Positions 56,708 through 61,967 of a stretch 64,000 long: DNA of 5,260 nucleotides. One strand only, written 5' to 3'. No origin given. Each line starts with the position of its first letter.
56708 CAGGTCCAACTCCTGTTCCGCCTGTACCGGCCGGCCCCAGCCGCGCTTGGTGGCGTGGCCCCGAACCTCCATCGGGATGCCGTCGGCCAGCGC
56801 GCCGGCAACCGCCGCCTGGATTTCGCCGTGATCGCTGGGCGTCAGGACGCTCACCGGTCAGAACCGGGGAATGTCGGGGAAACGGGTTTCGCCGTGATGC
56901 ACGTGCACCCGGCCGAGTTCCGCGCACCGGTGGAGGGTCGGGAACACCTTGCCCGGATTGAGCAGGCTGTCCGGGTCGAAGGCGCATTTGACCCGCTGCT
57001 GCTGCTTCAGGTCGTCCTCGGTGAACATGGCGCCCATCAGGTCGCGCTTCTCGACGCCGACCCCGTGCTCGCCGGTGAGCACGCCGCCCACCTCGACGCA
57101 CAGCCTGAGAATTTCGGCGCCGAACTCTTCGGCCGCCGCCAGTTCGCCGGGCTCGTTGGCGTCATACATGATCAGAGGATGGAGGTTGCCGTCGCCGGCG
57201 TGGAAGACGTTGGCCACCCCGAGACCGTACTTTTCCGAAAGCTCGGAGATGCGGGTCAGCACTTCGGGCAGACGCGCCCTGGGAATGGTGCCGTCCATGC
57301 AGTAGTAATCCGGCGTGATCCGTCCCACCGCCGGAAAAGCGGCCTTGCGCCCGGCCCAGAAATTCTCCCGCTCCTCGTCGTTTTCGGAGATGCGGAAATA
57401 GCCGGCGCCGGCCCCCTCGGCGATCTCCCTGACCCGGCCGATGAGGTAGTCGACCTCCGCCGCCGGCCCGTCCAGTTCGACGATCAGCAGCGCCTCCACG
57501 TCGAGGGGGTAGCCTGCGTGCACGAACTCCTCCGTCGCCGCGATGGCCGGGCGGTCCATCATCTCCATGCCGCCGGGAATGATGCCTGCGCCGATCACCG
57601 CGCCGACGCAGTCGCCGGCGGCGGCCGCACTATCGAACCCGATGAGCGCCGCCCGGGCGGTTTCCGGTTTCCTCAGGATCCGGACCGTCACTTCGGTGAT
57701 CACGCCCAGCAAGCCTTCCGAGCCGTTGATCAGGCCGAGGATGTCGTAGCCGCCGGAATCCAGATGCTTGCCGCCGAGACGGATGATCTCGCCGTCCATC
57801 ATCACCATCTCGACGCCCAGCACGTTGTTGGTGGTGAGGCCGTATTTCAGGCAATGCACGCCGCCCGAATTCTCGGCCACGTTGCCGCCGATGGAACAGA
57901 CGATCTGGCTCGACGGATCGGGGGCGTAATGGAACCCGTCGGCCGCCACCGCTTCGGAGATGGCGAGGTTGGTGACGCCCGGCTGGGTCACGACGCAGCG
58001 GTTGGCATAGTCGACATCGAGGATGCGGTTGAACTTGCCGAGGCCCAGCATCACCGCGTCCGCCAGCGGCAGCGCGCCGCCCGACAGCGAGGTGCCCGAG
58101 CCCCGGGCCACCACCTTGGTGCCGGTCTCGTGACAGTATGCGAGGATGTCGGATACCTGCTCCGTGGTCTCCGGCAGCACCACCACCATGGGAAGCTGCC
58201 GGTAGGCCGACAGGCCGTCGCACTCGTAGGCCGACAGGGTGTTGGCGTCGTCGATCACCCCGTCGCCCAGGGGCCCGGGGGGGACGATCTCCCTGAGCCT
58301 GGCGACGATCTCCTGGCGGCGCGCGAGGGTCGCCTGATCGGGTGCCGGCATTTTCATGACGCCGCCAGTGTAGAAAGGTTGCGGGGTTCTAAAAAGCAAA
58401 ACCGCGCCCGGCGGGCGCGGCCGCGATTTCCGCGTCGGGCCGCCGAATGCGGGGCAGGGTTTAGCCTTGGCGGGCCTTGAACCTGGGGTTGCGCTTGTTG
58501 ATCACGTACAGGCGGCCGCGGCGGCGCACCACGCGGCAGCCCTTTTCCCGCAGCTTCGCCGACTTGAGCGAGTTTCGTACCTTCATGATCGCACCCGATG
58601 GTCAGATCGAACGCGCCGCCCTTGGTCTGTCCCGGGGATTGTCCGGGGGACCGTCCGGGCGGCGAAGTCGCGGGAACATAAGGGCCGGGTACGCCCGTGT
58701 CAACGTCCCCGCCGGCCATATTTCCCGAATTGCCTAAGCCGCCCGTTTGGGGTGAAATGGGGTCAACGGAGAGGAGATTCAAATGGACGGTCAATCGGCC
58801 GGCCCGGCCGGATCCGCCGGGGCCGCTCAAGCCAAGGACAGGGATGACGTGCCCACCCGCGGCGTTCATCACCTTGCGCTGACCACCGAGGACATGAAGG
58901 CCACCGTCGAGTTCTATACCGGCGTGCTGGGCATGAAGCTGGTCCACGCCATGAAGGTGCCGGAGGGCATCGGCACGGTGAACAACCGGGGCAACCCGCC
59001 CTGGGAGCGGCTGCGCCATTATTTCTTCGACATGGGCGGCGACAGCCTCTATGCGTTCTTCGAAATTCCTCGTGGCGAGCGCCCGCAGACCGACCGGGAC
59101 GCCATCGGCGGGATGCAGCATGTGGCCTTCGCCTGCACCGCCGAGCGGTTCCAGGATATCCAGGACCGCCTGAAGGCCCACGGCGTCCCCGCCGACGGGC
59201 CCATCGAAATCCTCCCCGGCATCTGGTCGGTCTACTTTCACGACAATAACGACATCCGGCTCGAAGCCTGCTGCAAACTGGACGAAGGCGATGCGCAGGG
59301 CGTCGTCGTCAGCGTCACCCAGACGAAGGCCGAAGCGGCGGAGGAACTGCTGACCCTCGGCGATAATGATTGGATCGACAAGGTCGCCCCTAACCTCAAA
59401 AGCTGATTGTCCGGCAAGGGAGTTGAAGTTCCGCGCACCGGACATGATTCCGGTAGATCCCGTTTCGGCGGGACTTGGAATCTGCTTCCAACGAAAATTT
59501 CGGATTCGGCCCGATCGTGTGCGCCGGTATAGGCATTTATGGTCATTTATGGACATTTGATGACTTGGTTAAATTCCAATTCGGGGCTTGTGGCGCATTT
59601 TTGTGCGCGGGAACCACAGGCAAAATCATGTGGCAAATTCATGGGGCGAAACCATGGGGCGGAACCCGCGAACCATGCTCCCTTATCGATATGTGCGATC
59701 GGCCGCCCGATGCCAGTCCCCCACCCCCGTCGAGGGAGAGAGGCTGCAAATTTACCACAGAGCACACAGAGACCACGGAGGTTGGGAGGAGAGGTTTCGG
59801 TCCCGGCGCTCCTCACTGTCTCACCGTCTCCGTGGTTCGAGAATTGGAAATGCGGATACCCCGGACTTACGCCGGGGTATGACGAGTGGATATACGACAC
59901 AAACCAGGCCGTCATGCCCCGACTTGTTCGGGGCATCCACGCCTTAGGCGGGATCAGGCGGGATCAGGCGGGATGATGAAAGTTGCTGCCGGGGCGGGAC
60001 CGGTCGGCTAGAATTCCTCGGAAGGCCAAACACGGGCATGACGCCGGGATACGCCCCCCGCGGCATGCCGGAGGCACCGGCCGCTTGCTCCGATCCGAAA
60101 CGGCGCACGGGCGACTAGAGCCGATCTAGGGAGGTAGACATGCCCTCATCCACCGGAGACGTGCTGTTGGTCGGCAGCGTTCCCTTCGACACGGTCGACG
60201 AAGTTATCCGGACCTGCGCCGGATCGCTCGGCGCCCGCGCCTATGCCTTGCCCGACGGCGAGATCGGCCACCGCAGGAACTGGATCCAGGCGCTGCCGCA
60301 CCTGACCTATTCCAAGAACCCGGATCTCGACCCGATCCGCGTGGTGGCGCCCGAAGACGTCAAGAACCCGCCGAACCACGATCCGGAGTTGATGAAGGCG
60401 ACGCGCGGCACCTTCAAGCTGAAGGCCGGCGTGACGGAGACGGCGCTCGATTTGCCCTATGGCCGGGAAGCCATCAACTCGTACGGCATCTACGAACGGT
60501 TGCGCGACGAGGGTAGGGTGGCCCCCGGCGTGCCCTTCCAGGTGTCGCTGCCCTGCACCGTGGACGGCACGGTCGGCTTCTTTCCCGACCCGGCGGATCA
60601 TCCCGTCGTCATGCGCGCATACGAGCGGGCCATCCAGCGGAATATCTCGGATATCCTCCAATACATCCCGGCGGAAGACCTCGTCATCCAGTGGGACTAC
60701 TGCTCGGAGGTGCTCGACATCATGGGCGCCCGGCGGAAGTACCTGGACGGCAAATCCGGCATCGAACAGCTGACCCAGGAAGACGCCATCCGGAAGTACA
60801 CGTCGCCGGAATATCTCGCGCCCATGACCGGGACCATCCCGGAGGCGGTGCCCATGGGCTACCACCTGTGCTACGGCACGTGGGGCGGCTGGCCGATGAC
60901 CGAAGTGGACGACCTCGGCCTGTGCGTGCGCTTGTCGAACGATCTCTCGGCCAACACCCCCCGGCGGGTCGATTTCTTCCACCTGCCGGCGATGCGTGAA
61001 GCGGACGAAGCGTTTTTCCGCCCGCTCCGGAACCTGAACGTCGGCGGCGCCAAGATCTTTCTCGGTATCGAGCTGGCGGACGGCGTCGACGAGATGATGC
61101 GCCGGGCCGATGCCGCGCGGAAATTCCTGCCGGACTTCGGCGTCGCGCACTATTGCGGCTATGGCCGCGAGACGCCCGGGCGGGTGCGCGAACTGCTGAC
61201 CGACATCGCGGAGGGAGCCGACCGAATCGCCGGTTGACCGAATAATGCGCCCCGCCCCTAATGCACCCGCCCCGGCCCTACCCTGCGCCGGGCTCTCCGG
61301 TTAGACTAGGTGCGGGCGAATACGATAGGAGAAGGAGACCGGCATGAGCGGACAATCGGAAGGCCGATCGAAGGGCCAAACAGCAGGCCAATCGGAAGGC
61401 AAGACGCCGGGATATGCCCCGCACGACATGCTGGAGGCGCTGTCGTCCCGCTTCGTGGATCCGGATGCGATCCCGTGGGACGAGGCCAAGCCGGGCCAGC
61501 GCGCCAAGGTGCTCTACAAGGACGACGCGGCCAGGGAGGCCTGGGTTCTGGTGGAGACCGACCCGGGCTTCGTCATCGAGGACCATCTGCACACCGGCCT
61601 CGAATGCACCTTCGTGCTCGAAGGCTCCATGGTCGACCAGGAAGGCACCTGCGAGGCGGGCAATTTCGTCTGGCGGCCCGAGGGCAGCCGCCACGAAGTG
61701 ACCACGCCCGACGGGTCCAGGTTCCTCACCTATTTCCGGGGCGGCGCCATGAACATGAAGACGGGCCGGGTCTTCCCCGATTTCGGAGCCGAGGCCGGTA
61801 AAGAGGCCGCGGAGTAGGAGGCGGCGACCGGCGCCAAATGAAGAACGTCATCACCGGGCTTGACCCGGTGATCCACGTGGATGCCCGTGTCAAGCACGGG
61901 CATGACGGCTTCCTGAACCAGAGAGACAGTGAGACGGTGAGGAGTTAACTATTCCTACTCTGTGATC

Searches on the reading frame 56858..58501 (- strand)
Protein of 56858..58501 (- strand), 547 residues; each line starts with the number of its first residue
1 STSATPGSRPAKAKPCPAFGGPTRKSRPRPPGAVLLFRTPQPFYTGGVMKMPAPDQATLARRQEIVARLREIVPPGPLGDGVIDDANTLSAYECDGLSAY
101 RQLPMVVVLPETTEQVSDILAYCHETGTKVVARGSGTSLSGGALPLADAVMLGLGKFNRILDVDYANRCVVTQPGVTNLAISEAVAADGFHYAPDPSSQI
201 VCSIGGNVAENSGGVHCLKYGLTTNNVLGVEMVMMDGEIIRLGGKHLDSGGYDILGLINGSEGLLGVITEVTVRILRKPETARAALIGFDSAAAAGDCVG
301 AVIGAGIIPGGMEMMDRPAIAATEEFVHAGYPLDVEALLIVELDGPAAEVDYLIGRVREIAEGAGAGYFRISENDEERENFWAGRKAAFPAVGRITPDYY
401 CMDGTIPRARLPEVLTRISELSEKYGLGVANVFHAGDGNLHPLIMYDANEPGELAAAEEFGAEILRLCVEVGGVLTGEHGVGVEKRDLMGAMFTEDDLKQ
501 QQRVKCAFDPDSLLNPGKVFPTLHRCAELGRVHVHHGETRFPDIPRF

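Call 56: search_protein_families(library=pfam, proteins=[window:56858-58501:-])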
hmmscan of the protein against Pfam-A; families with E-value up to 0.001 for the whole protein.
window:56858-58501:- (547 aa): 2 families
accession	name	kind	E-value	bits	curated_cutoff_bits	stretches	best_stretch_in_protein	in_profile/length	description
PF02913.24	FAD-oxidase_C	-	4.8e-66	223.4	21.2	1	278-519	1-248/248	FAD linked oxidases, C-terminal domain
PF01565.28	FAD_binding_4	-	1.8e-38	131.8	26.4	1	104-243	1-139/139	FAD binding domain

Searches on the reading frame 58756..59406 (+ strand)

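Call 81: search_protein_families(library=pfam, proteins=[window:58756-59406:+])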
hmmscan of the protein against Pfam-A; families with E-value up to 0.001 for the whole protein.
window:58756-59406:+ (216 aa): 2 families
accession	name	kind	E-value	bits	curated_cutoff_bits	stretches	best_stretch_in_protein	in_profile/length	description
PF00903.31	Glyoxalase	-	3.4e-12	47.2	20.6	1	37-149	2-98/121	Glyoxalase/Bleomycin resistance protein/Dioxygenase superfamily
PF13669.12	Glyoxalase_4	-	1.2e-06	29.2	27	1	38-153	1-101/109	Glyoxalase/Bleomycin resistance protein/Dioxygenase superfamily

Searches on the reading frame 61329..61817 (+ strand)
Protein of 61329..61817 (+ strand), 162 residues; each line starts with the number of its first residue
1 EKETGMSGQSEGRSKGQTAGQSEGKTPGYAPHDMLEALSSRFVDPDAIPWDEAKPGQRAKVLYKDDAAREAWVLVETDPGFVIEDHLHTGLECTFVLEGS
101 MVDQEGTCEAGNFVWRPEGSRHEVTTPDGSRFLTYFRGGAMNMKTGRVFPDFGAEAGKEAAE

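Call 81: search_protein_families(library=pfam, proteins=[window:61329-61817:+])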
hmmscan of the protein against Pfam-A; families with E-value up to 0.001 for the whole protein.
window:61329-61817:+ (162 aa): 2 families
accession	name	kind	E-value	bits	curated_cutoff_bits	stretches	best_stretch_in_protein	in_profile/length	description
PF12973.13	Cupin_7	-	3e-16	59.6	27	1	42-132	5-96/105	ChrR Cupin-like domain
PF07883.17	Cupin_2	-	6.6e-05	23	27.2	1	74-127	2-59/70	Cupin domain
